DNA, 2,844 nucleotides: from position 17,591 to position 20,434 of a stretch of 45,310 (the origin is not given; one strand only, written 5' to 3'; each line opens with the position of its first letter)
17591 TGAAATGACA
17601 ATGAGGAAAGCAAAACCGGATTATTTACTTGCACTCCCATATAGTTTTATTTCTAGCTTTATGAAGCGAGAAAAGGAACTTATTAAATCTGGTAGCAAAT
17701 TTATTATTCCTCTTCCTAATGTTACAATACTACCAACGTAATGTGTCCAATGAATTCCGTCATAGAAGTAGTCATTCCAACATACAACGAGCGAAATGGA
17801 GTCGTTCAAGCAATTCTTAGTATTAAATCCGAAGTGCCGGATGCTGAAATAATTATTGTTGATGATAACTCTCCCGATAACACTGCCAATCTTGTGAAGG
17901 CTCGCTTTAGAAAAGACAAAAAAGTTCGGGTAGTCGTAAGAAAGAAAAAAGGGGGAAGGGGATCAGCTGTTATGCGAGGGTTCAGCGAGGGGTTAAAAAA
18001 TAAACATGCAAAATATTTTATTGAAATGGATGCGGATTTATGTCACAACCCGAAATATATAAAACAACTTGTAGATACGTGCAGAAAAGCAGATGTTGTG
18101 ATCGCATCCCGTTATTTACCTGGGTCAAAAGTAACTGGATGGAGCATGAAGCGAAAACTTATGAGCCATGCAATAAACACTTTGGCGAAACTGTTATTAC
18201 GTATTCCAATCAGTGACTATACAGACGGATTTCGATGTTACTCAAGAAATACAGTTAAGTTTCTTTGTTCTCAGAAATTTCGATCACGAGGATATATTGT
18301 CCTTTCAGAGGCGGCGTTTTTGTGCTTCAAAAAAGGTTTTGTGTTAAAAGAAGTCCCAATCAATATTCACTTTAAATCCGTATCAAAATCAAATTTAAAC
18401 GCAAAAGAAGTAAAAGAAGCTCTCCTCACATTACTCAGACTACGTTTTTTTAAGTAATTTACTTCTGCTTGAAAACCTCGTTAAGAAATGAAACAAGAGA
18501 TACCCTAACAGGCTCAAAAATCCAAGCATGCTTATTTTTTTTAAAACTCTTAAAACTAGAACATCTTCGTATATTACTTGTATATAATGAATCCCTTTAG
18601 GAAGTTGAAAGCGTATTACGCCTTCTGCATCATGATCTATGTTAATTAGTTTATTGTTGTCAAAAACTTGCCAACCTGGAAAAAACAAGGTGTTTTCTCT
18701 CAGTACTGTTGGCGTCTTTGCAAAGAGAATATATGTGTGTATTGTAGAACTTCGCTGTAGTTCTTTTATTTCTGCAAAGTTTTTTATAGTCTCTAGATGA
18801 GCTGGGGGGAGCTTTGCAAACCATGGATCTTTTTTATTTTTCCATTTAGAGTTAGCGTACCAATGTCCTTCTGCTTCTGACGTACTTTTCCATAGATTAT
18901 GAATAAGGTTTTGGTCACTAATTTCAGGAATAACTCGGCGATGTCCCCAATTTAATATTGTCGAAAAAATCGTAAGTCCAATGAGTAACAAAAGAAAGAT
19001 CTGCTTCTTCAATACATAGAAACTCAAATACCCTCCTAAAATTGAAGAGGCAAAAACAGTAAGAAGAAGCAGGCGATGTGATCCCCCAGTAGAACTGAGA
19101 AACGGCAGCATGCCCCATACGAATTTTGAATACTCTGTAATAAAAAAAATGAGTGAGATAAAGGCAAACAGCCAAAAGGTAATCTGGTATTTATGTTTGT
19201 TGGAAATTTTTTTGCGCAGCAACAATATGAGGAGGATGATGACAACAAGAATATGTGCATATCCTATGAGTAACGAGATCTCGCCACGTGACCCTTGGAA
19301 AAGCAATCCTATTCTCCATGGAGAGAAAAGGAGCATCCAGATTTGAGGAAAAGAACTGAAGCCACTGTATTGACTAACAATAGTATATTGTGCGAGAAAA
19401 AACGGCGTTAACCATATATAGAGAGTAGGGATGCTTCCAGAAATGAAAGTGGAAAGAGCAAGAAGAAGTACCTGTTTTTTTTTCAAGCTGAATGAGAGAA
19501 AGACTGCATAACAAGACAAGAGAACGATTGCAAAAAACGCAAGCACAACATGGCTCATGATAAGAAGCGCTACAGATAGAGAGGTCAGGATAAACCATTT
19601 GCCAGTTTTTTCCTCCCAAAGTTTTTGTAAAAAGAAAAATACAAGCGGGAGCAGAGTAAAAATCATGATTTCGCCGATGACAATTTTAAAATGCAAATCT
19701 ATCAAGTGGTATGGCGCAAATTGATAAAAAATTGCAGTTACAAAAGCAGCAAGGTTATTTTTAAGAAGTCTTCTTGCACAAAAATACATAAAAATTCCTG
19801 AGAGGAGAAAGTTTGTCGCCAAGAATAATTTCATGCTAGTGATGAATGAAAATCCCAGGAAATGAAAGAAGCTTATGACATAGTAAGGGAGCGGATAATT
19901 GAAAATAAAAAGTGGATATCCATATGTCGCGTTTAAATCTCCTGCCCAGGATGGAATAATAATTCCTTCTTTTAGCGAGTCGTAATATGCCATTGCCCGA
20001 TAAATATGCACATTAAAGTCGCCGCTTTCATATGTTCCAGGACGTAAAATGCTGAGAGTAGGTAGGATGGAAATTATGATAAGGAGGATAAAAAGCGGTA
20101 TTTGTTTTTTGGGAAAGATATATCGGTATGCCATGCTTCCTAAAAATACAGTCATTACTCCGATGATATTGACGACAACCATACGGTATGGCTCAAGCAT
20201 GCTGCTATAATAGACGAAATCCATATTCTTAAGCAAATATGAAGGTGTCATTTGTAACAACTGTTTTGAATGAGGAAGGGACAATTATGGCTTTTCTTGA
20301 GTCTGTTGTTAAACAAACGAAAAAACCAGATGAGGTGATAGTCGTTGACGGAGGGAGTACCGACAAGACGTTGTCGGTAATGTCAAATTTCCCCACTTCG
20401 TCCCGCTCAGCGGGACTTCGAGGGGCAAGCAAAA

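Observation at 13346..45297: Supercluster of about 16 glycosyltransferase-like genes with seven polytopic GT-C/YfhO/DUF2723-type proteins: a multi-branch polyprenyl-phosphate-sugar surface glycosylation system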

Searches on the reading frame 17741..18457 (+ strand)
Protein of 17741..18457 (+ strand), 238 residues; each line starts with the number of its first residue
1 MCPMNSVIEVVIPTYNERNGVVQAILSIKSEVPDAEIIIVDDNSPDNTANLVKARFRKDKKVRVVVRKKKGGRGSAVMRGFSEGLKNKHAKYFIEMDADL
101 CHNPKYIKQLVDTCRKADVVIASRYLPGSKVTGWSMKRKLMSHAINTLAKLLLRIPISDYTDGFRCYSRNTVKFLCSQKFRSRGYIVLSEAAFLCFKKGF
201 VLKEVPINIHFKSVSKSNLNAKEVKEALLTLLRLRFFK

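Call 5: search_protein_families(library=pfam, proteins=[window:17741-18457:+], max_evalue=0.01)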
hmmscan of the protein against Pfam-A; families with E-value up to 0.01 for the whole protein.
window:17741-18457:+ (238 aa): 3 families
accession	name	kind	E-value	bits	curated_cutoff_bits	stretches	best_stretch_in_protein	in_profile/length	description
PF00535.33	Glycos_transf_2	-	1e-29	104.1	23.3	1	10-171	2-163/168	Glycosyl transferase family 2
PF13641.12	Glyco_tranf_2_3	-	8.4e-06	26.4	27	1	8-119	3-116/230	Glycosyltransferase like family 2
PF10111.15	Glyco_tranf_2_2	-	0.0016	18.4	27.3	1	10-100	2-92/276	Glycosyltransferase like family 2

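Call 14: search_solved_structures(query=window:17741-18457:+, max_evalue=0.001)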
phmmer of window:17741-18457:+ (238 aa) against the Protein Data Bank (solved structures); distinct sequences matched with E-value up to 0.001: 14.
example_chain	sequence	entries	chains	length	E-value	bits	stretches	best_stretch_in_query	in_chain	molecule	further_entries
5mlz_A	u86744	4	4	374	9.2e-25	90.7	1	8-234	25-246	Dolichol monophosphate mannose synthase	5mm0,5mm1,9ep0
2z87_A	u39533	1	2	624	1.3e-13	54.2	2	8-132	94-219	Chondroitin synthase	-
2z86_A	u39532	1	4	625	1.3e-13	54.2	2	8-132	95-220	Chondroitin synthase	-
9hwj_A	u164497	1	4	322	1.7e-10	44.1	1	8-181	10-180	Undecaprenyl-phosphate 4-deoxy-4-formamido-L-arabinose transferase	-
9bhc_C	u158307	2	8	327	7.3e-09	38.7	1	8-176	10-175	Undecaprenyl-phosphate 4-deoxy-4-formamido-L-arabinose transferase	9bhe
8vxh_A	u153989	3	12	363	9.5e-09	38.3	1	8-176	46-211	Undecaprenyl-phosphate 4-deoxy-4-formamido-L-arabinose transferase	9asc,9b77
5eke_A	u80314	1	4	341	2.3e-07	33.8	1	8-202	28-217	Uncharacterized glycosyltransferase sll0501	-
5ekp_C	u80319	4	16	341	2.3e-07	33.8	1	8-202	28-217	Uncharacterized glycosyltransferase sll0501 | Glycosyltransferase sll0501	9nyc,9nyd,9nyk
9nye_A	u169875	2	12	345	2.4e-07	33.8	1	8-202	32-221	Glycosyltransferase sll0501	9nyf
6h1j_A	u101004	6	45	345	2.3e-05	27.3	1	8-114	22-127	Probable ss-1,3-N-acetylglucosaminyltransferase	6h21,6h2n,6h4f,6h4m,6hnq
3bcv_A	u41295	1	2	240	6e-05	25.9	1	8-82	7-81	Putative glycosyltransferase protein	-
8vh7_A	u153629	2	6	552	0.00081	22.2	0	5-112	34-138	Heparosan synthase B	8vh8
8viw_A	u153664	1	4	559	0.00085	22.2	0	5-112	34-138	Heparosan synthase B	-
5tze_C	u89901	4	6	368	0.0009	22.1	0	9-109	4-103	Glycosyl transferase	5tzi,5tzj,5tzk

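Call 15: search_protein_families(library=ncbifam, proteins=[window:17741-18457:+], max_evalue=0.0001)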
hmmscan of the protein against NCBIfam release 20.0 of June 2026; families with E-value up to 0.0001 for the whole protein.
window:17741-18457:+ (238 aa): 20 families
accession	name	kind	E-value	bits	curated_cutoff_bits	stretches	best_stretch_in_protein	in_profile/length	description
NF047588.1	GlcsyltransPgfSStrep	equivalog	6.5e-16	58.4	500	1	8-179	3-171/308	glycosyltransferase PgfS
NF007986.1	PRK10714.1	equivalog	7.6e-16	58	529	1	8-183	8-180/316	undecaprenyl-phosphate 4-deoxy-4-formamido-L-arabinose transferase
NF058614.1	PPMAGASynPpgS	equivalog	9.6e-16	57.9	370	1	10-218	4-205/226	polyprenyl-phospho-N-acetylgalactosaminyl synthase PpgS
TIGR04182.1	glyco_TIGR04182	equivalog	1.3e-15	57.6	325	1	9-220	3-202/293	S-layer glycoprotein N-glycosyltransferase AglJ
NF047683.1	TeichurnBiosyTuaG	equivalog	3.2e-13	49.9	400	1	1-118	1-115/252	teichuronic acid biosynthesis protein TuaG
TIGR03937.1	PgaC_IcaA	equivalog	7.7e-13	48.2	422.3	1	7-118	46-154/407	poly-beta-1,6-N-acetyl-D-glucosamine synthase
TIGR03469.1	HpnB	hypoth_equivalog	3.2e-12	46.2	379.25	1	8-124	46-170/386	hopene-associated glycosyltransferase HpnB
NF050050.1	ProtGlycPglI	equivalog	1.7e-10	40.7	500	1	7-113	3-107/306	GalNAc(5)-diNAcBac-PP-undecaprenol beta-1,3-glucosyltransferase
NF045692.1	OglycostaseCruG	equivalog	2.4e-10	39.9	600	1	8-119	43-157/386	2'-O-glycosyltransferase CruG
NF007482.0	PRK10073.1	equivalog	4e-09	35.9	423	1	6-122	6-118/334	glycosyltransferase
NF053846.1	glyco_with_XrtP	equivalog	4.8e-09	35.4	520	1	10-75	45-113/440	XrtP-associated glycosyltransferase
NF041391.1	DPhHxTase_Halo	equivalog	3.3e-08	32.8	375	1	14-174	3-152/213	dolichyl-phosphate hexose transferase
TIGR04283.1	glyco_like_mftF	equivalog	3.4e-08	33.4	182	1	9-122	2-105/221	TIGR04283 family arsenosugar biosynthesis glycosyltransferase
NF041875.1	EPS_EpsD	equivalog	1.5e-07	31.2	370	1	9-115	2-105/325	exopolysaccharide biosynthesis glycosyltransferase EpsD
NF038302.1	EPS_HpsE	equivalog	1.3e-06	27.6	300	1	9-112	4-109/307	hormogonium polysaccharide biosynthesis glycosyltransferase HpsE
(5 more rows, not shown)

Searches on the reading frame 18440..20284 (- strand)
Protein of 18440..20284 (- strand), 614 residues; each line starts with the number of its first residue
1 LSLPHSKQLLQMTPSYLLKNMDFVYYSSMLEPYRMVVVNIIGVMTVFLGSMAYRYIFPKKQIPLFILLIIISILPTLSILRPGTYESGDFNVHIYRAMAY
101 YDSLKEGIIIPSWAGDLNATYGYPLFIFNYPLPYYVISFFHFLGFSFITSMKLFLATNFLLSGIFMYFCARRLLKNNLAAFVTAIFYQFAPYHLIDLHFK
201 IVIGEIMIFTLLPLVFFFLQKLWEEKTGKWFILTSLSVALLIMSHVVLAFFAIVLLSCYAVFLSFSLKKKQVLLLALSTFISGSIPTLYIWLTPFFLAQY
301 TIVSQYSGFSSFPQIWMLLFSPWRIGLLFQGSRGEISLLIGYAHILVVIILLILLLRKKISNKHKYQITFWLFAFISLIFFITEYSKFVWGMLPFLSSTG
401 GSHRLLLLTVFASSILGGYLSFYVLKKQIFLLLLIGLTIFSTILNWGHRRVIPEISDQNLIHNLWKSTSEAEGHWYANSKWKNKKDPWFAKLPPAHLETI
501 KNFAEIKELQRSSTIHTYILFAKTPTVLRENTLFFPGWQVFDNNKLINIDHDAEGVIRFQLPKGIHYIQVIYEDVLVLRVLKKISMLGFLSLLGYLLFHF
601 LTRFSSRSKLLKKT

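Call 4: search_protein_families(library=pfam, proteins=[window:18440-20284:-], max_evalue=0.01)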
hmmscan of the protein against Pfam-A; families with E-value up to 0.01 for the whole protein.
window:18440-20284:- (614 aa): 2 families
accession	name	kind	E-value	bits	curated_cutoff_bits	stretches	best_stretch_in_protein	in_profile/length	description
PF10131.15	PTPS_related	-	1.6e-10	40.6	26.4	1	130-446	4-307/621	6-pyruvoyl-tetrahydropterin synthase related domain; membrane protein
PF13231.12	PMT_2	-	1.9e-05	25.4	26.1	1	131-282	4-152/160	Dolichyl-phosphate-mannose-protein mannosyltransferase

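Call 8: search_protein_families(library=ncbifam, proteins=[window:18440-20284:-], max_evalue=0.01)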
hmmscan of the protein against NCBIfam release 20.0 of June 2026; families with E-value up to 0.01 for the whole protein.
window:18440-20284:- (614 aa): 0 families
